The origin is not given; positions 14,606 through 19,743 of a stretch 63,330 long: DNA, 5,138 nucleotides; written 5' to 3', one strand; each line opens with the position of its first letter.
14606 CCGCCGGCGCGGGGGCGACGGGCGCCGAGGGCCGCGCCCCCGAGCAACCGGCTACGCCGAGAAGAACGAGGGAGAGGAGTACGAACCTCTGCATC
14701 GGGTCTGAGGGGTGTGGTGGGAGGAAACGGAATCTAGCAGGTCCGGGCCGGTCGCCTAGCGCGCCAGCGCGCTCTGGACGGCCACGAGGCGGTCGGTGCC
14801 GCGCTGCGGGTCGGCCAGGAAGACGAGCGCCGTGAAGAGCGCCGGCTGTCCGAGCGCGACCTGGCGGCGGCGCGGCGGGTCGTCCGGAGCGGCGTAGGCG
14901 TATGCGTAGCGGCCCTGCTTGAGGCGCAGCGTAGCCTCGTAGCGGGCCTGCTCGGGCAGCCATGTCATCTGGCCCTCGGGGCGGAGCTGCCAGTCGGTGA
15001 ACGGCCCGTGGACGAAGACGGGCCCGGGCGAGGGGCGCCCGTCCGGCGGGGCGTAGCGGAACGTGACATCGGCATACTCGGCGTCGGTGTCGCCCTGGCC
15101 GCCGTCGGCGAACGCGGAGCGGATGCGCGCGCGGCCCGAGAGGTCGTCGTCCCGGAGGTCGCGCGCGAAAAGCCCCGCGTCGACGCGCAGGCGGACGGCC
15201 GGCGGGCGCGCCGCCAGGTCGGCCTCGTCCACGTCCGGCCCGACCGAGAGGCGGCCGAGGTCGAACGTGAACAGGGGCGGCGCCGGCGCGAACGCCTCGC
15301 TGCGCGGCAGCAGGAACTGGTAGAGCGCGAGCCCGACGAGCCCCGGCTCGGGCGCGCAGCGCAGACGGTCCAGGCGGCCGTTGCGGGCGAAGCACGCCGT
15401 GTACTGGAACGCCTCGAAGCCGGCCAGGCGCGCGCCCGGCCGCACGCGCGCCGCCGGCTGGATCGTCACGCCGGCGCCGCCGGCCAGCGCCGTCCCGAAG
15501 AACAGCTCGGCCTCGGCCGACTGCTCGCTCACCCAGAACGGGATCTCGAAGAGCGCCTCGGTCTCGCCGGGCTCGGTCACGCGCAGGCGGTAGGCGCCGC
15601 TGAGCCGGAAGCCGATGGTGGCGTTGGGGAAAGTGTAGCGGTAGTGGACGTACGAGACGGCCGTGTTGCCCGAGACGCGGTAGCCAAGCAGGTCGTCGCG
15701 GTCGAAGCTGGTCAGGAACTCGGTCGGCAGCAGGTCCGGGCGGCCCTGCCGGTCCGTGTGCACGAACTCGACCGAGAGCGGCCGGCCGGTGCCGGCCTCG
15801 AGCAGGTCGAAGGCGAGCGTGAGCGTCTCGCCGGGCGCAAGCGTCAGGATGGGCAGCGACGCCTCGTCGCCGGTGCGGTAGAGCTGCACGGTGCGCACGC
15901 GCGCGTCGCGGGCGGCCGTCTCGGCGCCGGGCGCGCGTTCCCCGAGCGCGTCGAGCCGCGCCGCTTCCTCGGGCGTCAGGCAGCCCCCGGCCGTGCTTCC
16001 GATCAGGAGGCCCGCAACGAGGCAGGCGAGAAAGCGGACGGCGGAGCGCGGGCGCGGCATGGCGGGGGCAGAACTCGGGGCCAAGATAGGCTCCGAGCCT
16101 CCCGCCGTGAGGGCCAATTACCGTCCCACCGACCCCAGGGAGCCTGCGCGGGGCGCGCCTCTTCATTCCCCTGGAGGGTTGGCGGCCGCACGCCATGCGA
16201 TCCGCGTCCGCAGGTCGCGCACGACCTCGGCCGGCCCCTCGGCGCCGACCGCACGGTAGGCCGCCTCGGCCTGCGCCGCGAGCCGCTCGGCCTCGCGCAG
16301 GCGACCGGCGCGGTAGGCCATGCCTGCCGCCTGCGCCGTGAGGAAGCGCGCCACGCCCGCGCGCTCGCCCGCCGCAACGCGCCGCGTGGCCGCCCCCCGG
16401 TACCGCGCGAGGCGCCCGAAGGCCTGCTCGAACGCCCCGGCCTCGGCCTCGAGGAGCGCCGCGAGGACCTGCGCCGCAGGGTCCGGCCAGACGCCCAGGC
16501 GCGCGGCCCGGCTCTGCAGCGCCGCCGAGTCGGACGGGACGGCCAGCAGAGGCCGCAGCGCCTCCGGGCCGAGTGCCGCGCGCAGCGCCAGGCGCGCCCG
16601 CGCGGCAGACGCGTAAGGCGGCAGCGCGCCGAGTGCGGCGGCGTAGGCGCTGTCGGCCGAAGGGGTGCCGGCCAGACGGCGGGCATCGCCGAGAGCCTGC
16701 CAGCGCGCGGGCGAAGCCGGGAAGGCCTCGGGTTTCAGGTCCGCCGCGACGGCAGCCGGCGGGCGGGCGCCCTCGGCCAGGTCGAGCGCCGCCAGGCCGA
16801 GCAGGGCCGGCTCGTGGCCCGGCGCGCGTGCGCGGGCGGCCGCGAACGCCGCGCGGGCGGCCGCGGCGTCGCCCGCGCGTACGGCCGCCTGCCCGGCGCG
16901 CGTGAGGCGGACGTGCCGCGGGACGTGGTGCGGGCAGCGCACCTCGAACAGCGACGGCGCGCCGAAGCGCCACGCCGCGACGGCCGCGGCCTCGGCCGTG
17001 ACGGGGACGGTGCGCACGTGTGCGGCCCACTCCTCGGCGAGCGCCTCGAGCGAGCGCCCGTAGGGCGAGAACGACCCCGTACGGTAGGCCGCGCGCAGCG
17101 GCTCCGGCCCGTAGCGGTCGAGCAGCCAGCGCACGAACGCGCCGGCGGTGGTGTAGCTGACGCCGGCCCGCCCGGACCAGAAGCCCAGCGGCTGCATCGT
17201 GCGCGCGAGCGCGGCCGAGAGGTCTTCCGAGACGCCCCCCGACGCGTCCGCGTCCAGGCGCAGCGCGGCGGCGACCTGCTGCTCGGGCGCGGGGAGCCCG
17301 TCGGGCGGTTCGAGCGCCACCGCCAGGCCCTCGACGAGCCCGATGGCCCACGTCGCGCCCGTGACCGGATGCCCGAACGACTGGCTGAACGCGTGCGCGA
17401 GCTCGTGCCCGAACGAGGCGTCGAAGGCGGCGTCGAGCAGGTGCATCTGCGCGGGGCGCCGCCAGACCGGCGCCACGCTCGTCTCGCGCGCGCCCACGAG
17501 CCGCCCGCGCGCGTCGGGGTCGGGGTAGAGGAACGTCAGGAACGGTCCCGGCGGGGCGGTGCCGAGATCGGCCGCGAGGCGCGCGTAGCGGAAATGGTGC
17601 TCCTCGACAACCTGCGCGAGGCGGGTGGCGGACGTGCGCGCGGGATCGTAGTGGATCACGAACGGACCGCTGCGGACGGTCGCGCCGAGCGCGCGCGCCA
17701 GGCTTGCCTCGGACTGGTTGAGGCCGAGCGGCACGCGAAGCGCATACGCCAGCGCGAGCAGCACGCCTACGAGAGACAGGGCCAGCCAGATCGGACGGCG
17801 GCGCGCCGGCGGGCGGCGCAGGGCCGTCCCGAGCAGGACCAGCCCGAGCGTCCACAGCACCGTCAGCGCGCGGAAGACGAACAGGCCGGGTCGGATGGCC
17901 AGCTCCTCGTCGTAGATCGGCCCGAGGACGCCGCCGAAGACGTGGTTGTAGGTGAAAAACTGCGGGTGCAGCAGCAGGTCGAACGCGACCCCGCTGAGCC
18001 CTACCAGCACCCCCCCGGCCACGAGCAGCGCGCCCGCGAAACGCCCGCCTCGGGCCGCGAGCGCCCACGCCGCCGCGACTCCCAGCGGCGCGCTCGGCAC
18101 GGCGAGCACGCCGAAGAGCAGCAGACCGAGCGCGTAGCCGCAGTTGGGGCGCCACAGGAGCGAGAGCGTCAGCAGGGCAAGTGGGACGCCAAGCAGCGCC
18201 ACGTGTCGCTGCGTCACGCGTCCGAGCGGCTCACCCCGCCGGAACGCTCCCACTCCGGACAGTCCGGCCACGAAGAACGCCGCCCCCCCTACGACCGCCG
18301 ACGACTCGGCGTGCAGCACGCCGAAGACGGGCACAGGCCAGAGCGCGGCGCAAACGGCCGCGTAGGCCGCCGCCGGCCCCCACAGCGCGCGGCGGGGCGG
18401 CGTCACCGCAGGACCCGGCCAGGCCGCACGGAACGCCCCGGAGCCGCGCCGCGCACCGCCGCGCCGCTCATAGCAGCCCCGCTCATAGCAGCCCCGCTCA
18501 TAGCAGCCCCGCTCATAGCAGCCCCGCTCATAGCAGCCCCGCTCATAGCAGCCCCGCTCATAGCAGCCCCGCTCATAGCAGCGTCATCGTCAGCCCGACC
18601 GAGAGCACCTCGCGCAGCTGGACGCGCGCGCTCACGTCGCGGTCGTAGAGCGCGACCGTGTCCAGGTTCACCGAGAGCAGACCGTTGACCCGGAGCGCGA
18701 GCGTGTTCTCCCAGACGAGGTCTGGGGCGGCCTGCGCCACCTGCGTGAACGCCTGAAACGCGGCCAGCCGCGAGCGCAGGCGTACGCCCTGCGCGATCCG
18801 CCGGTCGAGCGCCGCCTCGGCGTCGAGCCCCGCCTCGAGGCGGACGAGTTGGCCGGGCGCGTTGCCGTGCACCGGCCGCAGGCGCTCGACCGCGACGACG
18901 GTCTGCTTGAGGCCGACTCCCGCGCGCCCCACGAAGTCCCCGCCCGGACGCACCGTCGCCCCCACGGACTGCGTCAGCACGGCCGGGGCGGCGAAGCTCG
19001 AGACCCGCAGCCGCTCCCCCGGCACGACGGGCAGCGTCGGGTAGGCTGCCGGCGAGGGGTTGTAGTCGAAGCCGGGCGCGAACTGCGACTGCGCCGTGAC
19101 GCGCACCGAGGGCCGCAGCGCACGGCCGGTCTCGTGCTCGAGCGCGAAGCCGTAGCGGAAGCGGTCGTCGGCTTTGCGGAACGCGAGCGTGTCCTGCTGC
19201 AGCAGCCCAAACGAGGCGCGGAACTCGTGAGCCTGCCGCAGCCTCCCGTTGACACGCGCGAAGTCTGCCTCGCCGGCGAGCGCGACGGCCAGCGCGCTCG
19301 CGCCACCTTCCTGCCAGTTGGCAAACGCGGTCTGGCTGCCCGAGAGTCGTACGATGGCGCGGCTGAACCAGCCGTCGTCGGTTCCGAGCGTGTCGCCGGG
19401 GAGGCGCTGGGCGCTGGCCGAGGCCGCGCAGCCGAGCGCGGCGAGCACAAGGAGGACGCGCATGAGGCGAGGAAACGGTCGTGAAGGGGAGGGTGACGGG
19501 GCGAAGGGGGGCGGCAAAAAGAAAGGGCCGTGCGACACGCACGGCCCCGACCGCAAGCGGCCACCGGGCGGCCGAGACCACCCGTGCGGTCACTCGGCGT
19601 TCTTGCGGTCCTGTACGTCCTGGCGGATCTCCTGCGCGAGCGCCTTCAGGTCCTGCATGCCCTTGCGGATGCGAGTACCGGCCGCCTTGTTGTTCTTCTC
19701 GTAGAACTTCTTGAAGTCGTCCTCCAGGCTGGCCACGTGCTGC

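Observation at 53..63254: A different short tandem repeat at almost every gene boundary (23 arrays in 63 kb)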

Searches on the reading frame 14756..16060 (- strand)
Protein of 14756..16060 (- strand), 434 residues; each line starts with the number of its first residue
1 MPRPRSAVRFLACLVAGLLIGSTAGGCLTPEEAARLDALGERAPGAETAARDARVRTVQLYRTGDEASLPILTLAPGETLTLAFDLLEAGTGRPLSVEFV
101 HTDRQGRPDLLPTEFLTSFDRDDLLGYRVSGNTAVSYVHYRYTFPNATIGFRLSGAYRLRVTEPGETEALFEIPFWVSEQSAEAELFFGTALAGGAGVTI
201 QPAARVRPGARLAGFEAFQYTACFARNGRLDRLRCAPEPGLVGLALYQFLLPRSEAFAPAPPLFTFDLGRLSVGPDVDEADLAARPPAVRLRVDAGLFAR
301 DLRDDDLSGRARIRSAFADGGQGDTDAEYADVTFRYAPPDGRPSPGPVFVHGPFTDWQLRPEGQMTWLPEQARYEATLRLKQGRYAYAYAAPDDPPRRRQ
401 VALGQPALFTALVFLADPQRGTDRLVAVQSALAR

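Call 39: search_protein_families(library=pfam, proteins=[window:14756-16060:-])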
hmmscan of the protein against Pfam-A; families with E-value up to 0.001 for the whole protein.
window:14756-16060:- (434 aa): 1 family
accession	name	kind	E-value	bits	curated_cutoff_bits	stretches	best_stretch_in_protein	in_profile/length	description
PF17116.11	T9SS_plug_1st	-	1.5e-20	73.8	23.9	1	55-179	1-126/126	Type 9 secretion system plug protein 1st domain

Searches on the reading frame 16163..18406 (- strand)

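Call 28: search_protein_families(library=pfam, proteins=[window:16163-18406:-], max_evalue=0.01)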
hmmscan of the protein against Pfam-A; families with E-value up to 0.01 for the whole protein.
window:16163-18406:- (747 aa): 1 family
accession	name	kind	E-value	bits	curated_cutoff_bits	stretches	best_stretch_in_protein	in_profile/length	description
PF14559.12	TPR_19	-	0.0083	16.9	25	1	509-572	2-64/68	Tetratricopeptide repeat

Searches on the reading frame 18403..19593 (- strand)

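Call 28: search_protein_families(library=pfam, proteins=[window:18403-19593:-], max_evalue=0.01)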
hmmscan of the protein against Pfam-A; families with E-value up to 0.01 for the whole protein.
window:18403-19593:- (396 aa): 1 family
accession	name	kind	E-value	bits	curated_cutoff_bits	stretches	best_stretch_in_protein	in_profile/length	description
PF00805.28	Pentapeptide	-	0.00016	21.6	20.2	1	341-377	4-40/40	Pentapeptide repeats (8 copies)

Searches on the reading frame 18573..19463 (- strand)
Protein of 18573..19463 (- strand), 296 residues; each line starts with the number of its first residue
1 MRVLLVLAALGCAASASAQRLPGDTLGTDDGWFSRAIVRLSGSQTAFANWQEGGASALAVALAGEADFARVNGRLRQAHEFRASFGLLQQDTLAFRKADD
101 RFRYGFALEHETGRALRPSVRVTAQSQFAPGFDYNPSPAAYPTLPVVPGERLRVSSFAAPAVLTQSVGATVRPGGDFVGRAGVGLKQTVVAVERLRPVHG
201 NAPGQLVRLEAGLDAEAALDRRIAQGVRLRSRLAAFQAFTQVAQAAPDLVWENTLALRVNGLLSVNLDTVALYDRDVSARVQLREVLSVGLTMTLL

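Call 40: search_protein_families(library=pfam, proteins=[window:18573-19463:-])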
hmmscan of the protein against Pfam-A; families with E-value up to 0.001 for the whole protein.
window:18573-19463:- (296 aa): 1 family
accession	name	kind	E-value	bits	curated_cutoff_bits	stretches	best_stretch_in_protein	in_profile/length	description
PF11276.14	DUF3078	-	3.5e-13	50.2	25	1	43-132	2-92/92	Protein of unknown function (DUF3078)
